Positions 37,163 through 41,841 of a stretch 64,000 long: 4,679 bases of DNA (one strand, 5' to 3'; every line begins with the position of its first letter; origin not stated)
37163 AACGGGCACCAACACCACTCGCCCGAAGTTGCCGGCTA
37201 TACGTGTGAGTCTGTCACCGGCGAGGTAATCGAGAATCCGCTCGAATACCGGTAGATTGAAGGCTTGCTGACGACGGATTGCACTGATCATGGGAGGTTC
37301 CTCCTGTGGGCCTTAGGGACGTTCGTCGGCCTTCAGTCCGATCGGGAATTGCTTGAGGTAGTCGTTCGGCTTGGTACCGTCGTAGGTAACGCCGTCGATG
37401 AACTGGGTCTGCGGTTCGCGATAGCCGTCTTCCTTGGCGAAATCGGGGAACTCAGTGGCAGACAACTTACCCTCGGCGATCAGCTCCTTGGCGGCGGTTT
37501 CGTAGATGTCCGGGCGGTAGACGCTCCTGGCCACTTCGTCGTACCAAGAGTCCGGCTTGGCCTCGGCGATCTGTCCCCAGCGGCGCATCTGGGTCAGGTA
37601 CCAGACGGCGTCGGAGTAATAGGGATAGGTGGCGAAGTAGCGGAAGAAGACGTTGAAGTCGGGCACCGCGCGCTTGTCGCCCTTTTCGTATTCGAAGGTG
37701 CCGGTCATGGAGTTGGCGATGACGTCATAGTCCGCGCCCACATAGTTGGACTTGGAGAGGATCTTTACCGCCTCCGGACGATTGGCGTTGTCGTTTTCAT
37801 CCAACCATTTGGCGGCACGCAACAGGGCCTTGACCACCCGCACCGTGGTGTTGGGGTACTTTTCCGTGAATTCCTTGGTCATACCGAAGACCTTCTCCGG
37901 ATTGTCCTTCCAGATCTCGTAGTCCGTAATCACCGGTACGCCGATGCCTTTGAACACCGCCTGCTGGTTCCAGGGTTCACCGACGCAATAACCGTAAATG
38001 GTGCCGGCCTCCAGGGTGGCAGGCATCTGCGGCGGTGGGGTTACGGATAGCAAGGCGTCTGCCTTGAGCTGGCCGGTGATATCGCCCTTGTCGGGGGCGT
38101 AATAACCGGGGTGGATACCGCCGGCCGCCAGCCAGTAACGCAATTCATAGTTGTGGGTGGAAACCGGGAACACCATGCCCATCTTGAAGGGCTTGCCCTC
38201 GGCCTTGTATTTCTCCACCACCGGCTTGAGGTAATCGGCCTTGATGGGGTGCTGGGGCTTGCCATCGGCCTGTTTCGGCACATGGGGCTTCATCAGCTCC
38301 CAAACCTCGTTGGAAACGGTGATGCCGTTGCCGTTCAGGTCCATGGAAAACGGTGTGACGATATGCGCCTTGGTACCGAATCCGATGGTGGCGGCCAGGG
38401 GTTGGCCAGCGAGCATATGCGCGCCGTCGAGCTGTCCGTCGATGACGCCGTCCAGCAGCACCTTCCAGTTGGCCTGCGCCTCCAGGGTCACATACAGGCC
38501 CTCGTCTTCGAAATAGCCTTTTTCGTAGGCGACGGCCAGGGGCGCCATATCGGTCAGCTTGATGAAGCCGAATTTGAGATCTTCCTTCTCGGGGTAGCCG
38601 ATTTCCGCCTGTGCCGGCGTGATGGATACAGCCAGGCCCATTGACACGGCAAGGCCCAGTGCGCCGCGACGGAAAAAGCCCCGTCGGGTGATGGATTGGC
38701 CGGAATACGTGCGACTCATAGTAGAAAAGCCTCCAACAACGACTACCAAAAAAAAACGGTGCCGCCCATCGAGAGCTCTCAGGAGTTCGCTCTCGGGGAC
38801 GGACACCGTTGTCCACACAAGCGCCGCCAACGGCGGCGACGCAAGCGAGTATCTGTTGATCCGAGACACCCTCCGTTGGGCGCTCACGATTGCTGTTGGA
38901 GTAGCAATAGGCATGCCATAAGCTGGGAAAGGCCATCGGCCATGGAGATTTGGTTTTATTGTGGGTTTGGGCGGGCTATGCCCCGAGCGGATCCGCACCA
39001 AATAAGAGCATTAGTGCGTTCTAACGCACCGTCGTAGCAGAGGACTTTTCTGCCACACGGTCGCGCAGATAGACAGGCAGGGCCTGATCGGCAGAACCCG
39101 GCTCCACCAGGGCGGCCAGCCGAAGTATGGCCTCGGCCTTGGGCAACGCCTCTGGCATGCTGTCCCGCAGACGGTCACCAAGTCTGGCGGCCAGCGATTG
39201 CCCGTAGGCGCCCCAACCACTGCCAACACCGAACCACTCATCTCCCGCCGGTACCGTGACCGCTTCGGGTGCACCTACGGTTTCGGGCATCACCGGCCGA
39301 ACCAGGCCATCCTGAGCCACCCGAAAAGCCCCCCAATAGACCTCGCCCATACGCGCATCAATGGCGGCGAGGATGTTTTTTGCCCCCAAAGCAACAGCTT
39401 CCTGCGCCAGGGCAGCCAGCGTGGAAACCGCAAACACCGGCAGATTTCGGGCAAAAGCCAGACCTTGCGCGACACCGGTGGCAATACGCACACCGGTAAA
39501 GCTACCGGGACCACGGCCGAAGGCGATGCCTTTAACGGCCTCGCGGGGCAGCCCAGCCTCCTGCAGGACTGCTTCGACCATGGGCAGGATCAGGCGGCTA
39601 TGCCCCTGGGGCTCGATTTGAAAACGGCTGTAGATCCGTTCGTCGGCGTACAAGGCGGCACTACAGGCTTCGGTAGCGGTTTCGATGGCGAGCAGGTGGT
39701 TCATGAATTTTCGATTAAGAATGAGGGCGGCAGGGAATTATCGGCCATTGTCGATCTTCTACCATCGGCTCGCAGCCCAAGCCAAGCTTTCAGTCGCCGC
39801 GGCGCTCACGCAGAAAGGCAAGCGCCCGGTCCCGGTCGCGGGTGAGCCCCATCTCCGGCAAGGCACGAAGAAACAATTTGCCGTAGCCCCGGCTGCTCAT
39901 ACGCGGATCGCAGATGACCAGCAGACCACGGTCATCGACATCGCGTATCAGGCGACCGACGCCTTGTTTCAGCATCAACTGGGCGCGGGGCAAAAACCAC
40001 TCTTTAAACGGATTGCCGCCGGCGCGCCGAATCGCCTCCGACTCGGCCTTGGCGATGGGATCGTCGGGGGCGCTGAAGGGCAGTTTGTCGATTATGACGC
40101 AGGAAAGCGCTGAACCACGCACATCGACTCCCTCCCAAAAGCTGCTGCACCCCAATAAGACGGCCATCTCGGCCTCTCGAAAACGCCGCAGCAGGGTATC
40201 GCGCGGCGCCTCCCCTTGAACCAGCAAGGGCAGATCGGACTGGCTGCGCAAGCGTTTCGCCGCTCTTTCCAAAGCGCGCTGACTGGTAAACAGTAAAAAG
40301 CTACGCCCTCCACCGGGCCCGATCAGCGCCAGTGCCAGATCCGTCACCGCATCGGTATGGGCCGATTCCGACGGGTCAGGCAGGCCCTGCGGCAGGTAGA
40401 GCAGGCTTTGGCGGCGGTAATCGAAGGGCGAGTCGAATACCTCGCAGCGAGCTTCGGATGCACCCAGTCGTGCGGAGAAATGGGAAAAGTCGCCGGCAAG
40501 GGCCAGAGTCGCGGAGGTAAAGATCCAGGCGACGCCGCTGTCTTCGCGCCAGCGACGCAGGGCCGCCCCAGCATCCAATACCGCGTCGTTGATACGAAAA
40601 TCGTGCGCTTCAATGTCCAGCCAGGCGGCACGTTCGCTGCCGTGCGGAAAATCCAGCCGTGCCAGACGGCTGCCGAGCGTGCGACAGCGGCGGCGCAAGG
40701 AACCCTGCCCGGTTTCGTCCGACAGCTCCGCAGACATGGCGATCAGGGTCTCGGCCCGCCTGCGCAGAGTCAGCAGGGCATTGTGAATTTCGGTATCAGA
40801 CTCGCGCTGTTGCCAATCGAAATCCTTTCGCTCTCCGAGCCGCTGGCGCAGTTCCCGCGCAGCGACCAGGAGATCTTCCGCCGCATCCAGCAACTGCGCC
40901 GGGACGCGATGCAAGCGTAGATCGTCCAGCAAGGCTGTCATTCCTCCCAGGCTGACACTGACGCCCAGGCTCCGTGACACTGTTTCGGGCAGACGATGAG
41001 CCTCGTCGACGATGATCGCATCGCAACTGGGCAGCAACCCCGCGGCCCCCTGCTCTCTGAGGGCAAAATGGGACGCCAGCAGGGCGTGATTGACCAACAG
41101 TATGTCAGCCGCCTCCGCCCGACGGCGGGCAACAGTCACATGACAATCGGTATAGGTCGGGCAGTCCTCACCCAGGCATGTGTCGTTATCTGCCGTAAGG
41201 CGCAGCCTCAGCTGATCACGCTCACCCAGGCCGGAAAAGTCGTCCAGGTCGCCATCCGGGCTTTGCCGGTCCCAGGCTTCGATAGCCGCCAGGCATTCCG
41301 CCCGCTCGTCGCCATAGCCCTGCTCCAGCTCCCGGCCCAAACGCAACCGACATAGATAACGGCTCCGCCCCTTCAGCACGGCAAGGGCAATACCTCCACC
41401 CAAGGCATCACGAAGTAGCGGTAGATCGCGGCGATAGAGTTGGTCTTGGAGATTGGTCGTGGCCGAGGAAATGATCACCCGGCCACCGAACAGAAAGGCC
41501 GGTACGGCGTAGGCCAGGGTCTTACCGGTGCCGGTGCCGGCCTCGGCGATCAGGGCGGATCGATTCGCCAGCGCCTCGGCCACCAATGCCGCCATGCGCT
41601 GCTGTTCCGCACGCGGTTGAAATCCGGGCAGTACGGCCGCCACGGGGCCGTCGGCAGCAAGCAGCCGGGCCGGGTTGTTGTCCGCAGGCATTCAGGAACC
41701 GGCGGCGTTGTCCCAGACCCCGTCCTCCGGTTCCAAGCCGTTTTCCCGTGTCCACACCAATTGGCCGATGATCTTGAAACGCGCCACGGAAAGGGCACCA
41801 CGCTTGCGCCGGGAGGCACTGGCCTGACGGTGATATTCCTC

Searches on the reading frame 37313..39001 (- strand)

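Call 71: search_protein_families(library=pfam, proteins=[window:37313-39001:-], max_evalue=0.00001)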
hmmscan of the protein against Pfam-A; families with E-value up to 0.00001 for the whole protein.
window:37313-39001:- (562 aa): 2 families
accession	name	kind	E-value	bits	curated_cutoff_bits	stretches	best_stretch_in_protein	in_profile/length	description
PF13379.11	NMT1_2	-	2.3e-98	329.4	24.7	1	137-416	3-252/252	NMT1-like family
PF09084.16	NMT1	-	7.4e-06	26.4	20.5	0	150-192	2-44/216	NMT1/THI5 like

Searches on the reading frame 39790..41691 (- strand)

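Call 71: search_protein_families(library=pfam, proteins=[window:39790-41691:-], max_evalue=0.00001)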
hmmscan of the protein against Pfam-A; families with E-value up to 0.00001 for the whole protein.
window:39790-41691:- (633 aa): 2 families
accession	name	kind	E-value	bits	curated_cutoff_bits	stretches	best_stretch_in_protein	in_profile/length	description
PF13307.12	Helicase_C_2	-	1.4e-40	139.6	25.3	1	462-613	10-169/170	Helicase C-terminal domain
PF00270.35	DEAD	-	1.1e-10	41.9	26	1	38-88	8-64/167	DEAD/DEAH box helicase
